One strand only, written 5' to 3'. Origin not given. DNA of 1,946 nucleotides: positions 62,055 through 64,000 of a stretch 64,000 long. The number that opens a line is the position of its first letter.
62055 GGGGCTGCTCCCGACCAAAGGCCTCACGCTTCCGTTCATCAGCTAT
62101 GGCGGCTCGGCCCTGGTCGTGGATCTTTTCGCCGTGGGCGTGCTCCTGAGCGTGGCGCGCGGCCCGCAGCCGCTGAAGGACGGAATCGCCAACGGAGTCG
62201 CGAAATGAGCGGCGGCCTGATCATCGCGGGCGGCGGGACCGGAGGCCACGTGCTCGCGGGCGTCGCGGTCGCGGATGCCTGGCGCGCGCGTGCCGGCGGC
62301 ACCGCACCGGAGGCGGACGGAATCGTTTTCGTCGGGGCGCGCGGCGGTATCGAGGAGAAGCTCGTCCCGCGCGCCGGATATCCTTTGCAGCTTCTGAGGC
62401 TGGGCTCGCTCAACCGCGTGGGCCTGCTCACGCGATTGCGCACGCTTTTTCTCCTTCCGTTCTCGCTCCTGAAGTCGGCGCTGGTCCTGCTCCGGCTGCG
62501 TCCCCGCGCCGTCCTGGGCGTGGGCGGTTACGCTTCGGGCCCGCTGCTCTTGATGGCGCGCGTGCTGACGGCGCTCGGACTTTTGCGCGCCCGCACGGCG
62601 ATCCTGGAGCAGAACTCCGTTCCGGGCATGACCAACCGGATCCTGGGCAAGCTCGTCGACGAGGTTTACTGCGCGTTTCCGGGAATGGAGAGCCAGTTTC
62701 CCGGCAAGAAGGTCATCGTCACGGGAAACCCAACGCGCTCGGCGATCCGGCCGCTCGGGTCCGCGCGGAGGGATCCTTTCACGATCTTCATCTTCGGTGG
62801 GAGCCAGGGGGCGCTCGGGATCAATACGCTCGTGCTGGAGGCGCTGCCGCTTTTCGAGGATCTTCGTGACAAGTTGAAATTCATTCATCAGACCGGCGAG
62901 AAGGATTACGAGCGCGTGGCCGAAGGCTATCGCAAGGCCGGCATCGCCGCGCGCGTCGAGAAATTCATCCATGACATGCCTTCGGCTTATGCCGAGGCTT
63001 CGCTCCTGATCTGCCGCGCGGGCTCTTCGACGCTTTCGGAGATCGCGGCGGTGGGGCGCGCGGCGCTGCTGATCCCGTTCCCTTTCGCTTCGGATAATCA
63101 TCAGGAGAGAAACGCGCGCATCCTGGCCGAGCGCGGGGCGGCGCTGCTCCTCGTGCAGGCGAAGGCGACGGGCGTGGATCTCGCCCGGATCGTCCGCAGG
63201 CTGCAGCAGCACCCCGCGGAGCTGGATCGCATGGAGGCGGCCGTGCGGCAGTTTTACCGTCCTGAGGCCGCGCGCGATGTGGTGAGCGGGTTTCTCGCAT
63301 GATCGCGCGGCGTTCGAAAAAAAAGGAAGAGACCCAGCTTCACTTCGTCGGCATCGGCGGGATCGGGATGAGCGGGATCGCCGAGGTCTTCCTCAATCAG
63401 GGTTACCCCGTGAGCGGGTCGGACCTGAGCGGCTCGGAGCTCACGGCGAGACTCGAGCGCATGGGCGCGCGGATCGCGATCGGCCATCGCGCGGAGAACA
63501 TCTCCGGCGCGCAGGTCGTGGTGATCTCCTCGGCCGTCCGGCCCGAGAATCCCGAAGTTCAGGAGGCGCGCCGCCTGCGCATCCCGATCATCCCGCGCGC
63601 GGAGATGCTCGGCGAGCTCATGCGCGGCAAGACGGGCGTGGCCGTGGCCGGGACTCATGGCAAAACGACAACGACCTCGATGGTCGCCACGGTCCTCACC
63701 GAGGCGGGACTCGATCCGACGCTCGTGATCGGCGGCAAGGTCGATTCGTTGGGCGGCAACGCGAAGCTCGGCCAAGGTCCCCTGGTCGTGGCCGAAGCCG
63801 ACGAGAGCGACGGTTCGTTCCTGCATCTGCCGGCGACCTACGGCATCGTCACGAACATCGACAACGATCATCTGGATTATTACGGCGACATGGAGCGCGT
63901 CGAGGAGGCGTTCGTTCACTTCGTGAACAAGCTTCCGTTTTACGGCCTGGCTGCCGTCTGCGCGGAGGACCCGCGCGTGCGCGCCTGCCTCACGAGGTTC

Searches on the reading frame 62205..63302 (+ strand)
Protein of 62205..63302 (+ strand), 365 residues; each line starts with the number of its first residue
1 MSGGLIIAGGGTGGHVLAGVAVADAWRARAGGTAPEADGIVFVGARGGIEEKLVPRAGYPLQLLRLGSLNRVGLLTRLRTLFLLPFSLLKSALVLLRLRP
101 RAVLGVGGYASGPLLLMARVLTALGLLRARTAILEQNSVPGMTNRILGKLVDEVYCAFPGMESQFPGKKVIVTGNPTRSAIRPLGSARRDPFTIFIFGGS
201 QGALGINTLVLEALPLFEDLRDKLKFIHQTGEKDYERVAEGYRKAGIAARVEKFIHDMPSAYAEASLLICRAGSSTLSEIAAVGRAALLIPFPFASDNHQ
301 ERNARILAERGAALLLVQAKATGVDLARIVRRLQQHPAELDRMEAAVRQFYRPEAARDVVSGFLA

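Call 11: search_protein_families(library=pfam, proteins=[window:62205-63302:+], max_evalue=0.001)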
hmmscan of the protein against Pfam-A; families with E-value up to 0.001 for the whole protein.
window:62205-63302:+ (365 aa): 2 families
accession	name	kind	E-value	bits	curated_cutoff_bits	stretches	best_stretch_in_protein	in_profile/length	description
PF04101.22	Glyco_tran_28_C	-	4e-38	131.5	22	1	193-351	1-158/166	Glycosyltransferase family 28 C-terminal domain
PF03033.26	Glyco_transf_28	-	1e-18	68.2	26.2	1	6-155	2-138/139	Glycosyltransferase family 28 N-terminal domain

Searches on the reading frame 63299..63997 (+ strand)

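Call 11: search_protein_families(library=pfam, proteins=[window:63299-63997:+], max_evalue=0.001)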
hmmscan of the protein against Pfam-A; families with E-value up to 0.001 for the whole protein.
window:63299-63997:+ (233 aa): 2 families
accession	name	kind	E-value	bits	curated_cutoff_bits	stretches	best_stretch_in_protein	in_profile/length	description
PF01225.30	Mur_ligase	-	6.3e-32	110.3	21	1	14-111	2-94/95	Mur ligase family, catalytic domain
PF08245.18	Mur_ligase_M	-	2.3e-17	64.1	24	1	116-227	1-128/200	Mur ligase middle domain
